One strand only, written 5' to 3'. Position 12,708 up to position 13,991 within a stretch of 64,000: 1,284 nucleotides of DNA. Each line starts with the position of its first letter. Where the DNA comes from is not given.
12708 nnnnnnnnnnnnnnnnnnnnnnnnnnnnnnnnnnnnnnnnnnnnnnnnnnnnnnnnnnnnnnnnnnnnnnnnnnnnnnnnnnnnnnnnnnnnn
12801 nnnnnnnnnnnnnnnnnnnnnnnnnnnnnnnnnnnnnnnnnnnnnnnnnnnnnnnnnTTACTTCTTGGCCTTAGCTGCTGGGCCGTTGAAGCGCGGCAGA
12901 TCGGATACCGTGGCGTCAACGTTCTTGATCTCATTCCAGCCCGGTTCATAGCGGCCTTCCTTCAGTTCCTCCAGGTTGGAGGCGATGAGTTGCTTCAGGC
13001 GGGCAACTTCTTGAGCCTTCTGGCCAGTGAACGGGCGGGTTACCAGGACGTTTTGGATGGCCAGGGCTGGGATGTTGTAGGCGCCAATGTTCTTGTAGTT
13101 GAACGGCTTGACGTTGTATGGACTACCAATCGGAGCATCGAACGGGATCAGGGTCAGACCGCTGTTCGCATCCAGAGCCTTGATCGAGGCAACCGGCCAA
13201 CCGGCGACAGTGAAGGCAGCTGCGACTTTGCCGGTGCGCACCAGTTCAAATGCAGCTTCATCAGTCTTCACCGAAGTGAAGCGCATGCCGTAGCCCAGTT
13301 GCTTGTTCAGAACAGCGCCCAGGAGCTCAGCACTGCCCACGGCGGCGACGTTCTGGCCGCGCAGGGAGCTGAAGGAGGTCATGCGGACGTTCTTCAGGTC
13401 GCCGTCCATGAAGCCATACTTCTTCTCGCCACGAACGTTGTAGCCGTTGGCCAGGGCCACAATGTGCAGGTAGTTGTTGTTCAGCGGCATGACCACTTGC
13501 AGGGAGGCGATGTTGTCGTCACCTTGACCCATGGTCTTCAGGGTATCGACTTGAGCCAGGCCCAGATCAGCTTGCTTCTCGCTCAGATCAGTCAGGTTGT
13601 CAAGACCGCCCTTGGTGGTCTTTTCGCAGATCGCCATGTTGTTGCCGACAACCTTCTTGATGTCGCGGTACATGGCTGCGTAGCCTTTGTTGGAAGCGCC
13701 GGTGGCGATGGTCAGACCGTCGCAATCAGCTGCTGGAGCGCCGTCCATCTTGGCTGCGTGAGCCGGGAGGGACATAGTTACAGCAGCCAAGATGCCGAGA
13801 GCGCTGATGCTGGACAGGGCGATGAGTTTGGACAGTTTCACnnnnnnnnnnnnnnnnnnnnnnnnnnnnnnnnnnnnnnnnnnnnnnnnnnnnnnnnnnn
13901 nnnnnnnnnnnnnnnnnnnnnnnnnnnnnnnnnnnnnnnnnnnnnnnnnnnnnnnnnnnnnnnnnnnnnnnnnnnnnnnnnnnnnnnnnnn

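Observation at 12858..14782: Host-type transporter component in a phage: TAXI-family periplasmic solute-binding protein with a tiny membrane partner and a membrane coiled-coil protein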

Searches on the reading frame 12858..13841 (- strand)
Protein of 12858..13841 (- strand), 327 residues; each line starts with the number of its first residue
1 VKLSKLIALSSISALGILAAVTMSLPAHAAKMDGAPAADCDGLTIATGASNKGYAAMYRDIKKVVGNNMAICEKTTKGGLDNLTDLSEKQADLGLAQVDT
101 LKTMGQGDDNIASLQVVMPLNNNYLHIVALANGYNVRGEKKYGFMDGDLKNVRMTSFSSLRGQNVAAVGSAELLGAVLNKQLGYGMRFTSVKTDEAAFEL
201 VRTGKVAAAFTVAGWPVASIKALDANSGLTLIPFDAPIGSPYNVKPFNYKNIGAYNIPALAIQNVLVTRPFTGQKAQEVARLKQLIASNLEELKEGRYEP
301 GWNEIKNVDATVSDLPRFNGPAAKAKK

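Call 3: search_protein_families(library=pfam, proteins=[window:12858-13841:-], max_evalue=0.1)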
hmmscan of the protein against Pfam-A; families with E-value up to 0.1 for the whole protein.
window:12858-13841:- (327 aa): 1 family
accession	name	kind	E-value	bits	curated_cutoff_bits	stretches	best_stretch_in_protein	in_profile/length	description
PF16868.10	NMT1_3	-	5.4e-12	46.4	27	1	60-309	16-270/289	NMT1-like family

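Call 4: search_protein_families(library=phrogs, proteins=[window:12858-13841:-], max_evalue=0.01)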
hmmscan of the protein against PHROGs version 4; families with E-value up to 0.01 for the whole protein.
window:12858-13841:- (327 aa): 1 family
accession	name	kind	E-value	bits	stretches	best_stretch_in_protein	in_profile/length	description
phrog_6856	-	unknown function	4e-19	70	1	29-219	11-193/288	-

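Call 5: search_protein_families(library=ncbifam, proteins=[window:12858-13841:-], max_evalue=0.1)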
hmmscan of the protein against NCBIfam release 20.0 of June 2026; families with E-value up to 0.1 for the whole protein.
window:12858-13841:- (327 aa): 1 family
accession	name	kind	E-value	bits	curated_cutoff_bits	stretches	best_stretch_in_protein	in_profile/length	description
TIGR02122.1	TRAP_TAXI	subfamily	2.9e-12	46.1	84.35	2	18-131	11-129/320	TAXI family TRAP transporter solute-binding subunit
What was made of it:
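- On TAXI-family TRAP SBP (Pfam NMT1_3 / NCBIfam TIGR02122): TIGR02122 scores 46.1 bits against a cut-off of 84.35 (not met, call 5).
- C is below the TIGR02122 cut-off (call 5).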

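Call 7: search_dna_similar(query=window:12858-13841:-, collection=phages, mode=protein, max_rows=60, rows=spread)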
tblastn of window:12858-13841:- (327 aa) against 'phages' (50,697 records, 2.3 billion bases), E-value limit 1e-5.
Records with a match: 7; places in all: 7; records where one place covers at least 80% of the query: 7.
Best place of each record, by identity: <60% 7.
By first word of the organism name: Ralstonia 5; Achromobacter 2.
By host as written in the record: Ralstonia solanacearum 3; Ralstonia pseudosolanacearum 2; Achromobacter animicus 2.
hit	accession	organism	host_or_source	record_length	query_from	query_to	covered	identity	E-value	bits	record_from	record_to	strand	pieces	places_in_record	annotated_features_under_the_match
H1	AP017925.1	Ralstonia phage RP31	Ralstonia solanacearum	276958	41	305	81%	27.4%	3e-15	82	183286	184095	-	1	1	hypothetical protein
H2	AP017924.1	Ralstonia phage RP12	Ralstonia solanacearum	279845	41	305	81%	27.4%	3e-15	82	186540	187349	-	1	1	hypothetical protein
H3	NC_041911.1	Ralstonia phage RP12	Ralstonia solanacearum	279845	41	305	81%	27.4%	3e-15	82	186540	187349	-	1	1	hypothetical protein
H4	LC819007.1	Ralstonia phage FLC4-3B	Ralstonia pseudosolanacearum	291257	41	305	81%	27.3%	5e-15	82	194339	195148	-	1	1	hypothetical protein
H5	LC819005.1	Ralstonia phage FLC1-1B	Ralstonia pseudosolanacearum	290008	41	305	81%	27.3%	5e-15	82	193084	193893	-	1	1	hypothetical protein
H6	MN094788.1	Achromobacter phage Motura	Achromobacter animicus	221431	35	306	83%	25.0%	1e-16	87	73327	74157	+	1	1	transporter substrate-binding domain-containing protein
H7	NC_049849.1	Achromobacter phage Motura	Achromobacter animicus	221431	35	306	83%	25.0%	1e-16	87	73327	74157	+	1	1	transporter substrate-binding domain-containing protein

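Call 16: find_homologous_proteins(query=window:12858-13841:-, max_evalue=0.001)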
Query window:12858-13841:- (327 aa): 187 proteins with E <= 0.001 among 8000 candidates; the best 120 are listed.
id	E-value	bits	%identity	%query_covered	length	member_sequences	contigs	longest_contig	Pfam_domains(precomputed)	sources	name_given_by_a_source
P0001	3.1e-209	712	100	100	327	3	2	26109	PF16868.11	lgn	-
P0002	1.7e-122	427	62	95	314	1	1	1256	PF16868.11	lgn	-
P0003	4.6e-121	422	62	96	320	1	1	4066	PF16868.11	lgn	-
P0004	2.2e-117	410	64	90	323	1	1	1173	PF16868.11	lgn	-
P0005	1.4e-116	407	58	99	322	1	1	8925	PF16868.11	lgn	-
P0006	1.9e-108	381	58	92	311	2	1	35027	PF16868.11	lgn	-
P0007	4.3e-108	379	58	92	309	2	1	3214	PF16868.11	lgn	-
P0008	4.9e-108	379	57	93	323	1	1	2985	PF16868.11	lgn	-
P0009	5.3e-108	379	58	92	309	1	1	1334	PF16868.11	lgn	-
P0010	9.0e-108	378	59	86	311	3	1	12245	PF16868.11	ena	-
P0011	2.1e-107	377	59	85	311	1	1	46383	PF16868.11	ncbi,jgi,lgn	jgi:TRAP-type uncharacterized transport system substrate-binding protein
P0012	4.2e-107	376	59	85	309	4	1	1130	PF16868.11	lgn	-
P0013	6.0e-107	376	55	96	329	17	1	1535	PF16868.11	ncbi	-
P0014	8.4e-107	375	58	85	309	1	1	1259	PF16868.11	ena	-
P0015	3.8e-106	373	58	92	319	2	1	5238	PF16868.11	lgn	-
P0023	1.5e-104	368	56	99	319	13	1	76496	-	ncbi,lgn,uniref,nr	ncbi:hypothetical protein [Massilia aquatica]|uniref:TAXI family TRAP transporter solute-binding sub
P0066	2.0e-101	358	57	90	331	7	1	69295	PF16868.11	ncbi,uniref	ncbi:TAXI family TRAP transporter solute-binding subunit [Massilia sp. TSP1-1-2]|uniref:TAXI family 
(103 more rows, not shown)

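Call 18: find_encoding_contigs(protein=P0023, flank=8000, max_places=3)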
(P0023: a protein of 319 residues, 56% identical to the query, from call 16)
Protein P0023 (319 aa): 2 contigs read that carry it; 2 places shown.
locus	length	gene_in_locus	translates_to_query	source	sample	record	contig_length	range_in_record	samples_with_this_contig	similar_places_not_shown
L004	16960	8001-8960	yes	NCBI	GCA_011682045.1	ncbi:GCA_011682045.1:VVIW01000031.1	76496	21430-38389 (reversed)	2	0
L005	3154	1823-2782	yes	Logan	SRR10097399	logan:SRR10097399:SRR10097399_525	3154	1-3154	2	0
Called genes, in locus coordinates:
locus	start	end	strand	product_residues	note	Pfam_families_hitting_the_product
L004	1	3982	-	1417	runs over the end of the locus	PF05488:PAAR_motif, PF20148:DUF6531, PF25023:TEN_YD-shell (weak), PF05593:RHS_repeat, PF25023:TEN_YD-shell (weak), PF05593:RHS_repeat, PF25023:TEN_YD-shell, PF03527:RHS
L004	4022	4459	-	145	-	PF08786:DcrB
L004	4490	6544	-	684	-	PF05954:Phage_GPD, PF04717:Phage_base_V, PF22178:Gp5_trimer_C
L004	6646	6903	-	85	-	-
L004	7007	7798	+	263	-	-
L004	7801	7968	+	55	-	-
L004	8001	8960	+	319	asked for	-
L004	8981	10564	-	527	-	PF13426:PAS_9 (faint), PF00512:HisKA, PF02518:HATPase_c, PF00072:Response_reg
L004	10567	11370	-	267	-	PF00561:Abhydrolase_1, PF12146:Hydrolase_4, PF12697:Abhydrolase_6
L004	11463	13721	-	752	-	PF00512:HisKA (faint), PF02743:dCache_1 (weak), PF02518:HATPase_c, PF00072:Response_reg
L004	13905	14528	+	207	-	-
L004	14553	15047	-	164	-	PF18616:CdiI_3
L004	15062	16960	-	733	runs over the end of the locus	PF07715:Plug, PF00593:TonB_dep_Rec_b-barrel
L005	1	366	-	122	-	?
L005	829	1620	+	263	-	-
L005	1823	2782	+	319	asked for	-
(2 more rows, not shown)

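Call 20: find_encoding_contigs(protein=P0066, flank=8000, max_places=2)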
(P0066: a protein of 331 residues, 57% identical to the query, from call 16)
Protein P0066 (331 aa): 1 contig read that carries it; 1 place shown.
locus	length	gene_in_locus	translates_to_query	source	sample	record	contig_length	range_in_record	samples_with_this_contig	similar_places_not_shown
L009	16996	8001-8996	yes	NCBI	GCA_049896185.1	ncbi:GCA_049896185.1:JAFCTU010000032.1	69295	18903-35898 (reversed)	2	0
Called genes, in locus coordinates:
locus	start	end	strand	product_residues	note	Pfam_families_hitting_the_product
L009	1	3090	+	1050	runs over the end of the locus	PF03423:CBM_25, PF00041:fn3 (weak), PF03423:CBM_25, PF00041:fn3 (weak), PF00128:Alpha-amylase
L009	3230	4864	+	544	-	-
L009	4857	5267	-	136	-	-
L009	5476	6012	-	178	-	PF03703:bPH_2, PF24649:DUF7642 (weak)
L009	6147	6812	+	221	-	PF12276:DUF3617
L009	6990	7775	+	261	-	-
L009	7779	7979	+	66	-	-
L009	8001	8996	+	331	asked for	PF16868:NMT1_3 (weak)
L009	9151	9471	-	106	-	PF12840:HTH_20, PF01022:HTH_5, PF12802:MarR_2, PF13412:HTH_24 (faint)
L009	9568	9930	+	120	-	PF04134:DCC1-like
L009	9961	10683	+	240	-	PF01209:Ubie_methyltran, PF13489:Methyltransf_23, PF02353:CMAS, PF06325:PrmA, PF13649:Methyltransf_25, PF13847:Methyltransf_31, PF08241:Methyltransf_11, PF08242:Methyltransf_12, +3 more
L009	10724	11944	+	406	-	PF03435:Sacchrp_dh_NADP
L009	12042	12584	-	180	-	PF13420:Acetyltransf_4 (weak), PF00583:Acetyltransf_1, PF13673:Acetyltransf_10, PF13508:Acetyltransf_7, PF08445:FR47 (weak)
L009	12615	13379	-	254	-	-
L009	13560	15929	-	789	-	PF07715:Plug, PF00593:TonB_dep_Rec_b-barrel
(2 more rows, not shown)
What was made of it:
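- (2) The same cassette occurs in Massilia chromosomes with unrelated flanks (calls 18, 20).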

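Call 28: search_solved_structures(query=A2, max_evalue=0.01, show_alignments=2)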
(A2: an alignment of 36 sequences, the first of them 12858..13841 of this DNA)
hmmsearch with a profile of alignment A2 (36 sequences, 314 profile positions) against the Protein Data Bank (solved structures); distinct sequences matched with E-value up to 0.01: 8.
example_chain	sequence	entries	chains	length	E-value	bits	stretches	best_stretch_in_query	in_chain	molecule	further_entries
4ddd_A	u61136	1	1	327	1.2e-06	30.9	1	65-285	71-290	Immunogenic protein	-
1us4_A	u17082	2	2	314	1.5e-06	30.6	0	143-260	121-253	PUTATIVE GLUR0 LIGAND BINDING CORE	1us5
8u79_A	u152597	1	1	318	2.4e-06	29.9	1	141-260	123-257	Immunogenic protein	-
8s4j_A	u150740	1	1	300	8.4e-06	28.1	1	61-154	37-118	TAXI family TRAP transporter solute-binding subunit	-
9ibo_A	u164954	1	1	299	9.8e-06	27.9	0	62-124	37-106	TAXI family TRAP transporter solute-binding subunit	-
2ia4_A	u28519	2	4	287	0.00039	22.6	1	144-202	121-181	Putative periplasmic binding transport protein | PERIPLASMIC BINDING TRANSPORT PROTEIN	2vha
4zv1_A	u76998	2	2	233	0.00046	22.4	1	144-211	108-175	AncQR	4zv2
9oz4_A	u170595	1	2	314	0.0072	18.5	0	63-122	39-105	TRAP transporter solute receptor, TAXI family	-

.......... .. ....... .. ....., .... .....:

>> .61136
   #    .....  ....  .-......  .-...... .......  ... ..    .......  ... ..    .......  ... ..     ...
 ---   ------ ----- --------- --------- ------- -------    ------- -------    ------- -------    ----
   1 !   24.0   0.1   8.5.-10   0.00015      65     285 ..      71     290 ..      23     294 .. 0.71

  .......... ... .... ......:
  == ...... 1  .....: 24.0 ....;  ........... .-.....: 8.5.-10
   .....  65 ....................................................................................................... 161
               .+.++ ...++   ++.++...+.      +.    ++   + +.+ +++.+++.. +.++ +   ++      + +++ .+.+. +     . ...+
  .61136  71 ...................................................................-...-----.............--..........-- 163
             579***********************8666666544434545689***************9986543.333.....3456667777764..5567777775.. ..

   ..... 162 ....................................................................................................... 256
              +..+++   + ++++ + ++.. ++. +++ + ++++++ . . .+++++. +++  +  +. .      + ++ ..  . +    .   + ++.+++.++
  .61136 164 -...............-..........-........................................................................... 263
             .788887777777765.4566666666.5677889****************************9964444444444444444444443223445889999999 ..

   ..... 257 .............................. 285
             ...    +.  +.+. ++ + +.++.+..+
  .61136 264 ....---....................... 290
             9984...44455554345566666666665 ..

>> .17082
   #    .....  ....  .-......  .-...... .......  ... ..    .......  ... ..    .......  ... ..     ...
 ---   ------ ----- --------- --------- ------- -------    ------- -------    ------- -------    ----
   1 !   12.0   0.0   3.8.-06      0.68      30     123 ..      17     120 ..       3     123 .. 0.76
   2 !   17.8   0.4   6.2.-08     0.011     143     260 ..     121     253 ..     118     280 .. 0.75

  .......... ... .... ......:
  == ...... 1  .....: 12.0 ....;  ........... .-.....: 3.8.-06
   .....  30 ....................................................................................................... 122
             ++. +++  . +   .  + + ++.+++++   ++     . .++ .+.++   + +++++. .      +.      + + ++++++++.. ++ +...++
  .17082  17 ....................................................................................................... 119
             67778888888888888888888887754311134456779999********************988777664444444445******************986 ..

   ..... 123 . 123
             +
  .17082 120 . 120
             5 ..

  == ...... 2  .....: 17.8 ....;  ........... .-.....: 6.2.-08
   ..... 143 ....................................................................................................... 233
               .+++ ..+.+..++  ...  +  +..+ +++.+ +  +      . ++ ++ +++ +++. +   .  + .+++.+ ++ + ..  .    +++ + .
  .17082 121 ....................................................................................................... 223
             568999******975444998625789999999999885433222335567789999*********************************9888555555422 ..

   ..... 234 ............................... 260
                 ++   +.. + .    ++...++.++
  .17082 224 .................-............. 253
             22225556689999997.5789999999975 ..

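Call 30: search_protein_families(library=padloc, proteins=[window:12858-13841:-, L004:7007-7798:+, L004:7801-7968:+, L004:8001-8960:+], max_evalue=0.1)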
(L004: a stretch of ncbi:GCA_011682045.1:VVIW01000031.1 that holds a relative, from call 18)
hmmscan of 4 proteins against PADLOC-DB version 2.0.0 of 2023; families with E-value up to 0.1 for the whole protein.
window:12858-13841:- (327 aa): 0 families

L004:7007-7798:+ (263 aa): 0 families

L004:7801-7968:+ (55 aa): 0 families

L004:8001-8960:+ (319 aa): 0 families
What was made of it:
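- On Known anti-phage defence systems (PADLOC): No significant hit for A, B or C of the window or of Massilia (call 30).
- There is no PADLOC match (call 30).
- Tried and rejected: PADLOC found nothing (call 30).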

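Call 33: find_related_loci(query=A2, collection=genome_contigs, flank=5000)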
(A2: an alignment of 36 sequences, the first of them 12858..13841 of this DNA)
Query A2 (327 aa) in genome_contigs; peptide patterns used: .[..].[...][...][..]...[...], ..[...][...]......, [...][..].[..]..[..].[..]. (x = any residue, [..] = any of these).
69 stretches matched a pattern; 27 encode a relative of the query (tblastn E <= 1e-3); 26 distinct loci.
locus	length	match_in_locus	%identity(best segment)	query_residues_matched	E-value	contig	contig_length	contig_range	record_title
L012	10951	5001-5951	56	4-326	3e-113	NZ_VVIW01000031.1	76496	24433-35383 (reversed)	Massilia aquatica strain CCM 8693 NODE_31_length_76496_cov_6.793935, whole genome shotgun sequence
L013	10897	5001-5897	58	27-326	2e-111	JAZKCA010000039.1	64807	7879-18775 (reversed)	MAG: Pseudomonadota bacterium isolate ADI_H3L2_122-bin013 ADIH3L2_B013_0_000000000039, whole genome shotgun sequence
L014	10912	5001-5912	56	14-320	2e-111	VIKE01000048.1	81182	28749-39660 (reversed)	MAG: Rhodocyclaceae bacterium isolate X1_MetaBAT.22 scaffold_773, whole genome shotgun sequence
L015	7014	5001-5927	55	1-319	2e-108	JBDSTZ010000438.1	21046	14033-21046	MAG: Massilia sp. isolate cluster1_bin.57 k127_14139645, whole genome shotgun sequence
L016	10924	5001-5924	54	17-326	5e-108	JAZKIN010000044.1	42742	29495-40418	MAG: Pseudomonadota bacterium isolate ADI_DC_SW_02_SPN_11032020-bin038_1 DCSW02SPN_B038_1_000000000044, whole genome sho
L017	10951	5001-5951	55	4-326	6e-107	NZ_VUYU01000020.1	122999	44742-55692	Massilia rubra strain CCM 8692 NODE_20_length_122999_cov_6.284890, whole genome shotgun sequence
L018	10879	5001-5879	57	27-320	5e-107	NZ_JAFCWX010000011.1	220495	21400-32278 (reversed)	Massilia sp. TWP1-3-3 NODE_11_length_220495_cov_78.781278, whole genome shotgun sequence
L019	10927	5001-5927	56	17-326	3e-107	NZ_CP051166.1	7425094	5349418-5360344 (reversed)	Massilia atriviolacea strain SOD chromosome, complete genome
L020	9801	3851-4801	54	4-326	3e-106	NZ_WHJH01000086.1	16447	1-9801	Massilia mucilaginosa strain CCM 8733 NODE_86_length_16447_cov_6.068382, whole genome shotgun sequence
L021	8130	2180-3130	54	4-326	6e-105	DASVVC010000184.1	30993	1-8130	MAG TPA_asm: Telluria sp. isolate SMAG_U3333 k141_486244, whole genome shotgun sequence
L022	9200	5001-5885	53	31-326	1e-101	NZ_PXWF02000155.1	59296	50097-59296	Massilia glaciei strain B448-2 contig155, whole genome shotgun sequence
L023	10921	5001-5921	52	14-322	9e-101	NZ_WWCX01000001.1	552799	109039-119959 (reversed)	Duganella vulcania strain FT81W NODE_1_length_552799_cov_24.831468_1, whole genome shotgun sequence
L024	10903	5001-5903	54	27-326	1e-100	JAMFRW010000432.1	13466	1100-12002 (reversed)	MAG: Rhodoferax sp. isolate NGEE_A_bin40 k127_1259356, whole genome shotgun sequence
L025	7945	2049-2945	53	27-326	5e-100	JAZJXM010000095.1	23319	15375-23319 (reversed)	MAG: Pseudomonadota bacterium isolate ADI_H1L2_2_122_18_3-bin017 ADIH1L22_B017_0_000000000095, whole genome shotgun sequ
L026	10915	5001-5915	52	19-322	7e-99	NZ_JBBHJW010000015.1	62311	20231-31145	Paucibacter soli strain AS307 15, whole genome shotgun sequence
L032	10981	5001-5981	41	1-327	6e-71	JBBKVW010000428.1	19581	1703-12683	MAG: Burkholderiaceae bacterium isolate metabat_bins.363 k119_2269776, whole genome shotgun sequence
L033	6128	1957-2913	41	4-326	1e-70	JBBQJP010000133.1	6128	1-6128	MAG: Burkholderiales bacterium isolate Co_metawrap_693 Cmw_693_k141_26685199_length_6128_cov_10.9933, whole genome shotg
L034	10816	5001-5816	44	39-307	8e-68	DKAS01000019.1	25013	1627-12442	MAG TPA_asm: Proteobacteria bacterium UBA6920 UBA6920_contig_11348, whole genome shotgun sequence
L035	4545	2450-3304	42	22-307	2e-65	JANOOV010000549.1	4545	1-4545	MAG: Gammaproteobacteria bacterium isolate VAR_43_metabat_102 VAR_43_k141_5429692, whole genome shotgun sequence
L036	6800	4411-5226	42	39-307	1e-64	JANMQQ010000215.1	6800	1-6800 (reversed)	MAG: Gammaproteobacteria bacterium isolate OTE_51_metabat_186 OTE_51_k141_4466983, whole genome shotgun sequence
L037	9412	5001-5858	40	40-322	2e-62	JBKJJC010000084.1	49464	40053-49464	MAG: Rhodoferax sp. isolate ant_bin.190 S1Ck117_2936394_flag_0_multi_16.9968_len_49464, whole genome shotgun sequence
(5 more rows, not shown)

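Call 34: find_related_loci(query=A2, collection=viral_contigs, flank=5000)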
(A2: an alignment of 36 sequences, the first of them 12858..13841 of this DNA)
Query A2 (327 aa) in viral_contigs; peptide patterns used: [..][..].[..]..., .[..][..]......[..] (x = any residue, [..] = any of these).
59 stretches matched a pattern; 11 encode a relative of the query (tblastn E <= 1e-3); 10 distinct loci.
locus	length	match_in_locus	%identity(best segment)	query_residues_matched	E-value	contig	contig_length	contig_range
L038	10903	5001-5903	56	17-318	3e-114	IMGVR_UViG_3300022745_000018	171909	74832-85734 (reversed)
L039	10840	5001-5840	54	39-318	5e-104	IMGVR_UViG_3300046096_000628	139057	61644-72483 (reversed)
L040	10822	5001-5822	55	40-318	3e-99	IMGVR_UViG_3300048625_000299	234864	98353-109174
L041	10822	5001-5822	54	40-318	1e-98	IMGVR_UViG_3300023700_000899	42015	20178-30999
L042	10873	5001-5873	56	15-305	2e-111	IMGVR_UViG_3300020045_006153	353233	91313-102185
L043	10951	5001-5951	46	16-327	5e-87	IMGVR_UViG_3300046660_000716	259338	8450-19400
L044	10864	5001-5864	56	36-324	4e-111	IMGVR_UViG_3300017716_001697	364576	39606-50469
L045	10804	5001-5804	50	43-309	2e-83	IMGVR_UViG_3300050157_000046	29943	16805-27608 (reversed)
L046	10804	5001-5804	50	43-309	2e-83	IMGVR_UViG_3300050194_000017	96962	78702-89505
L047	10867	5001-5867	55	13-305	7e-109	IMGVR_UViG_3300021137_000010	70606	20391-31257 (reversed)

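Call 44: predict_structure(alignment_id=A4)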
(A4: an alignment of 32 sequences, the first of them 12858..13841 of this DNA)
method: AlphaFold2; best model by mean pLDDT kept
length: 327 residues; sequences in the alignment: 32
mean_pLDDT: 80.9   pTM: 0.76
mean pLDDT of the five models: 80.9, 80.5, 78.9, 76.5, 75.9
residues with pLDDT >= 90: 145; 70-90: 118; 50-70: 23; < 50: 41
segments of 3 or more residues with pLDDT < 50: 1-36, 323-327
pLDDT, mean of each block of 10 residues (from residue 1): 37 37 41 49 88 85 92 88 92 93 89 94 91 82 78 93 92 90 96 91 94 69 76 90 79 70 93 91 95 84 87 85 49
secondary structure, 60 per line:
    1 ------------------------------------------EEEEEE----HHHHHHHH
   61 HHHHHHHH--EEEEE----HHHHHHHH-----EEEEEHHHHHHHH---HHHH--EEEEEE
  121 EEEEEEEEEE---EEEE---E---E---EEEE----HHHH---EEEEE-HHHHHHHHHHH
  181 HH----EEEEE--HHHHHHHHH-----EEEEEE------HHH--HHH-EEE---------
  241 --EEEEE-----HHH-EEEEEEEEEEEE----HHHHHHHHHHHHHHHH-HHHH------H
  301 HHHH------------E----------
elements in order: E43-48 H53-68 E71-75 H80-87 E93-97 H98-105 H109-112 E115-130 E134-137 E149-152 H157-160 E164-168 H170-182 E187-191 H194-202 E208-213 E229-231 E243-247 E257-268 H273-288 H290-293 H300-304
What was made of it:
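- On TAXI-family TRAP SBP: The model has pLDDT 80.9 (call 44). Residues 1-36 of the model are disordered (call 44).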
